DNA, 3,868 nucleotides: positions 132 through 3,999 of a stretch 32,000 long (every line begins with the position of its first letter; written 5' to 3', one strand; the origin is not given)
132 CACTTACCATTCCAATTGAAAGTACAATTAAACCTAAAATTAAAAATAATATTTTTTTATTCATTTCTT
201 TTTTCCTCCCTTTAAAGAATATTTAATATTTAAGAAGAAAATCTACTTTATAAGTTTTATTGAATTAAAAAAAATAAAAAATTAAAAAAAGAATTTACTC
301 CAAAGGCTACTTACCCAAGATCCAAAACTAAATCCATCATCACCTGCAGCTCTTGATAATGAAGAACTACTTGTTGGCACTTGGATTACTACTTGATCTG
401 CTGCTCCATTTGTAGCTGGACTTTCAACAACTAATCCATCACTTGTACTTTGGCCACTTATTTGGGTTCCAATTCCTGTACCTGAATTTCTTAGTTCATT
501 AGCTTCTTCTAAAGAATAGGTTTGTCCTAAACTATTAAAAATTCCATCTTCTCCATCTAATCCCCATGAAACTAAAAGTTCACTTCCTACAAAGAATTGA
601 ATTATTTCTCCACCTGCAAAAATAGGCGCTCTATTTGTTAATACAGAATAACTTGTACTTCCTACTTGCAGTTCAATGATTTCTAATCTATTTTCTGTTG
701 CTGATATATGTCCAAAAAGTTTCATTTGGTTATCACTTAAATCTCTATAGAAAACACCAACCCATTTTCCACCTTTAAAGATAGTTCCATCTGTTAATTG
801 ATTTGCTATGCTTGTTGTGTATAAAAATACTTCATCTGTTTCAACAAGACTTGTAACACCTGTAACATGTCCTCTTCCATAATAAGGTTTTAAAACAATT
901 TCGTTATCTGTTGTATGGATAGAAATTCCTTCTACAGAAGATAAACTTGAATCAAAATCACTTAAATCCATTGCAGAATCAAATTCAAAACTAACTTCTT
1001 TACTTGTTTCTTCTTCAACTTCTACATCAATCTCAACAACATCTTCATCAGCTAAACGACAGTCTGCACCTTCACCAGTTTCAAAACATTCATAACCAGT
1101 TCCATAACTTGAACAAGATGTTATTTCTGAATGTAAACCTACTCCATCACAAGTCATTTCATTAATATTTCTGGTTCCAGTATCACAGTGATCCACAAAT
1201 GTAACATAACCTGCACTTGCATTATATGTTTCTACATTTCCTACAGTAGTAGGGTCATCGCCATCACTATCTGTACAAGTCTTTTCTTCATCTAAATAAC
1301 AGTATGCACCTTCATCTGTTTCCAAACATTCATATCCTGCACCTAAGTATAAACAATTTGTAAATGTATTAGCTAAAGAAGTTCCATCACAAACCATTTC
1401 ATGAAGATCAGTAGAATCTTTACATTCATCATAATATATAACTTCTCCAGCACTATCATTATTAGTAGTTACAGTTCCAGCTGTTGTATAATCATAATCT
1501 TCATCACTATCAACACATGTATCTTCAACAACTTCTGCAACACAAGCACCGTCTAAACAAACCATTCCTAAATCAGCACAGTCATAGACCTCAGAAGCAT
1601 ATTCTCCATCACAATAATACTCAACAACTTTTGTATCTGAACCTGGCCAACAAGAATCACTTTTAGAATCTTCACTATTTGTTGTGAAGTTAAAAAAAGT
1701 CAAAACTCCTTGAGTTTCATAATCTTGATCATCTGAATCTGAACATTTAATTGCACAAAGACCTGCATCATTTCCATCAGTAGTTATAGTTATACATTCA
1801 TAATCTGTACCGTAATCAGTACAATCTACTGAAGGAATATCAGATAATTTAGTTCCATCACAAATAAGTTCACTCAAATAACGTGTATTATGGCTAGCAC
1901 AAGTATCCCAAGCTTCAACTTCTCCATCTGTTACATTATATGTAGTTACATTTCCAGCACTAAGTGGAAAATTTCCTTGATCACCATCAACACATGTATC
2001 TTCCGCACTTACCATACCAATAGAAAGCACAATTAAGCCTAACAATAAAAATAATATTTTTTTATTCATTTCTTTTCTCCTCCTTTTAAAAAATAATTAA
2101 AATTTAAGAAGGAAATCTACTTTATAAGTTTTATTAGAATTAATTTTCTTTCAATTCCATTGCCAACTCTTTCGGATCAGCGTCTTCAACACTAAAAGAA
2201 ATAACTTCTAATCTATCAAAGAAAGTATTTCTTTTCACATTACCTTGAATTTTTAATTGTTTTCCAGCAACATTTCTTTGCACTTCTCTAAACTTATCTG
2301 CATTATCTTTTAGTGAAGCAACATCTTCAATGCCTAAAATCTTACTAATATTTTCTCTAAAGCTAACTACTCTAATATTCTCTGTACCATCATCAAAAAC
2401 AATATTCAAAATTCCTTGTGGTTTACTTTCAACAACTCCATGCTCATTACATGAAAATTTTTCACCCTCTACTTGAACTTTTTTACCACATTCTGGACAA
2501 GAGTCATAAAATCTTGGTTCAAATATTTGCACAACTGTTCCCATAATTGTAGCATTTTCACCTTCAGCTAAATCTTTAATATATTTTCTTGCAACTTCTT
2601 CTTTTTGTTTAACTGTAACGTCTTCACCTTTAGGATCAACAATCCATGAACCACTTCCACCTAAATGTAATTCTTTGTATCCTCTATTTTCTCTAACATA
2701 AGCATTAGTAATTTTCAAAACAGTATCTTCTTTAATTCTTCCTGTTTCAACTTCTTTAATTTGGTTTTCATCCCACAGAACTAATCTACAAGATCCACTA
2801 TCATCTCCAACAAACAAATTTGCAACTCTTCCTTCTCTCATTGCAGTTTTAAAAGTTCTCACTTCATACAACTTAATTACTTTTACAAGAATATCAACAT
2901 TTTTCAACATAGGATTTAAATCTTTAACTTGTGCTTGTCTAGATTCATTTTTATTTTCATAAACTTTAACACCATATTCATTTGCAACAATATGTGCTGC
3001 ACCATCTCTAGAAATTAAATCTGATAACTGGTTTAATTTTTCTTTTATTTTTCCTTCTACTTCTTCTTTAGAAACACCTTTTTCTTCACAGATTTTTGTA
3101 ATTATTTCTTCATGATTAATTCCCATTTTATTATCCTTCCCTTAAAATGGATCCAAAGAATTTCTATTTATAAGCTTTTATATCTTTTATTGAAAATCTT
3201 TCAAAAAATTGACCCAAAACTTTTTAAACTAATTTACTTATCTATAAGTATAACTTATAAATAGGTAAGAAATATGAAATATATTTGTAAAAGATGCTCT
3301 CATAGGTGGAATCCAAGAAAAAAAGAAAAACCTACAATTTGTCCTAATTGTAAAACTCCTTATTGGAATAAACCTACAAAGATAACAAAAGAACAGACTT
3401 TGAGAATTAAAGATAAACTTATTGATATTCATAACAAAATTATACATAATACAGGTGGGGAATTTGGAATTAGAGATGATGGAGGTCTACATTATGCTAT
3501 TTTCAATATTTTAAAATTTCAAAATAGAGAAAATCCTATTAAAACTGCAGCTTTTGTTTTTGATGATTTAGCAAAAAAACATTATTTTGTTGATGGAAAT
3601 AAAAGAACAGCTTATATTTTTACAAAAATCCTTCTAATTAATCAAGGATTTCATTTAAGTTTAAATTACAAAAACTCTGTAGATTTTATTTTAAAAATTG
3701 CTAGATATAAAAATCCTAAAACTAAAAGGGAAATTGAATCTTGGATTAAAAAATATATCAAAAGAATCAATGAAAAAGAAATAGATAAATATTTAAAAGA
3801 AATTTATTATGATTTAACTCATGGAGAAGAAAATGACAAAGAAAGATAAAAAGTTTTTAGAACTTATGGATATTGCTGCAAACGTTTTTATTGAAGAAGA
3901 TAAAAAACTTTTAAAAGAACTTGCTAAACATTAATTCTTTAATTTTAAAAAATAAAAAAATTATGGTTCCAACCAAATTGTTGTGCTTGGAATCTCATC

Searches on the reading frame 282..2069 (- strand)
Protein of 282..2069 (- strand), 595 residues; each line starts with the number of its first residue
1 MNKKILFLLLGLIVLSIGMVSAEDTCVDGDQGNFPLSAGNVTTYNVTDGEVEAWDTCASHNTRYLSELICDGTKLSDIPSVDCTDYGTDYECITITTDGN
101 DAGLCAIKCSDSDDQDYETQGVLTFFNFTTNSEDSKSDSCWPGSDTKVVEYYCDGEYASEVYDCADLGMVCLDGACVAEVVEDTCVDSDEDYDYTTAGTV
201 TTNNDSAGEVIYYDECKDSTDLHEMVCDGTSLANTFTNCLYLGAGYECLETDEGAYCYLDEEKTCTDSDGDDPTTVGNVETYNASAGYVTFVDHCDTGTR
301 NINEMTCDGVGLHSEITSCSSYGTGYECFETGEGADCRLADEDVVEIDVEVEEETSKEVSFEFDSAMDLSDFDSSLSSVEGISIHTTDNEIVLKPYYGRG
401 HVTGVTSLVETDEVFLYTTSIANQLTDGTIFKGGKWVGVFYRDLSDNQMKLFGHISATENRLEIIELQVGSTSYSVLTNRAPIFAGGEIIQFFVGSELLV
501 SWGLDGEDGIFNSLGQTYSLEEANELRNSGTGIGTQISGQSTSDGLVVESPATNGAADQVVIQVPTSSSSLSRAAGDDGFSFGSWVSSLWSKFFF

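Call 6: search_protein_families(library=pfam, proteins=[window:282-2069:-], max_evalue=0.001)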
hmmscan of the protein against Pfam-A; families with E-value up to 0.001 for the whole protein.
window:282-2069:- (595 aa): 0 families

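Call 54: search_protein_families(library=padloc, proteins=[window:282-2066:-], max_evalue=0.001)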
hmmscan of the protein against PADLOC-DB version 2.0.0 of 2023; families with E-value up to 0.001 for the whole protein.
window:282-2066:- (594 aa): 0 families

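Call 59: find_encoding_contigs(protein=window:282-2069:-, flank=10000, max_places=1)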
Protein window:282-2069:- (595 aa): 24 contigs read that carry it; 1 place shown.
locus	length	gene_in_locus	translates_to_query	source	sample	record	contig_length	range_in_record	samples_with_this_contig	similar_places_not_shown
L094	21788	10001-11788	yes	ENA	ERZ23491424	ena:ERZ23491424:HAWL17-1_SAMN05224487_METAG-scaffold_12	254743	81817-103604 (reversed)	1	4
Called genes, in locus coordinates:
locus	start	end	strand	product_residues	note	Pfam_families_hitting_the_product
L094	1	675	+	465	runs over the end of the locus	-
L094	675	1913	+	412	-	PF13506:Glyco_transf_21, PF03142:Chitin_synth_2 (faint), PF13641:Glyco_tranf_2_3, PF00535:Glycos_transf_2, PF10111:Glyco_tranf_2_2, PF13632:Glyco_trans_2_3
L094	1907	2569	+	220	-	-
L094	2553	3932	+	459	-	-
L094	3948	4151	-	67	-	-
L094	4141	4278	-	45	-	-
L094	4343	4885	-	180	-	-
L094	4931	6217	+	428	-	-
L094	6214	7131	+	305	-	-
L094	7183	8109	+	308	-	-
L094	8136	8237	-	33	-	-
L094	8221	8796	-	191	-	PF02661:Fic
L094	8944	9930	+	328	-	PF01336:tRNA_anti-codon (faint), PF08646:Rep_fac-A_C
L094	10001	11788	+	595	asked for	-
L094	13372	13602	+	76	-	-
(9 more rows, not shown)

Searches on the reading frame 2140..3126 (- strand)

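Call 6: search_protein_families(library=pfam, proteins=[window:2140-3126:-], max_evalue=0.001)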
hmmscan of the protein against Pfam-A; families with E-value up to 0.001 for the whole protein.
window:2140-3126:- (328 aa): 3 families
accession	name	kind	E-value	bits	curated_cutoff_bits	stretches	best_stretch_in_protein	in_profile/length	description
PF08646.16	Rep_fac-A_C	-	1.4e-08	35.1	28.5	1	195-315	5-136/146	Replication factor-A C terminal domain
PF01336.31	tRNA_anti-codon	-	4.9e-07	30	27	0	93-153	11-67/75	OB-fold nucleic acid binding domain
PF09999.14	DUF2240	-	0.00053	20.1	22.3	1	6-56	88-138/144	Uncharacterized protein conserved in archaea (DUF2240)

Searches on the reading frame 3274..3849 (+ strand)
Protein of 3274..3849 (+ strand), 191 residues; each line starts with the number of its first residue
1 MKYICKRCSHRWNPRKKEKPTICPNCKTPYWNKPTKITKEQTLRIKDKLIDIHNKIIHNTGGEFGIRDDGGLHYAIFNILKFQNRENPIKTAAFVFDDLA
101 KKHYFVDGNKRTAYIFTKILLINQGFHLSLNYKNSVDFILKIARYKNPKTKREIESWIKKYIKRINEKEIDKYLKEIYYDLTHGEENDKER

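Call 6: search_protein_families(library=pfam, proteins=[window:3274-3849:+], max_evalue=0.001)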
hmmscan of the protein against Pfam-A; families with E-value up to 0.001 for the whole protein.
window:3274-3849:+ (191 aa): 1 family
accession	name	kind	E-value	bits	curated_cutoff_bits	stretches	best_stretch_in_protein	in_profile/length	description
PF02661.23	Fic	-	4.1e-12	47.2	24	1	47-121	5-93/93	Fic/DOC family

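Call 54: search_protein_families(library=padloc, proteins=[window:3274-3846:+], max_evalue=0.001)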
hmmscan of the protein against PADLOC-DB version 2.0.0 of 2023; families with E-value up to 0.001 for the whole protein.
window:3274-3846:+ (191 aa): 2 families
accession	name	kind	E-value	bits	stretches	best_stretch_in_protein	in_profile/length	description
PDLC04838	PDC-S04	-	8.9e-07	26.9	1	78-164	119-204/209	-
PDLC04718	PDC-M59B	-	4.3e-06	24.9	1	47-126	11-91/159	-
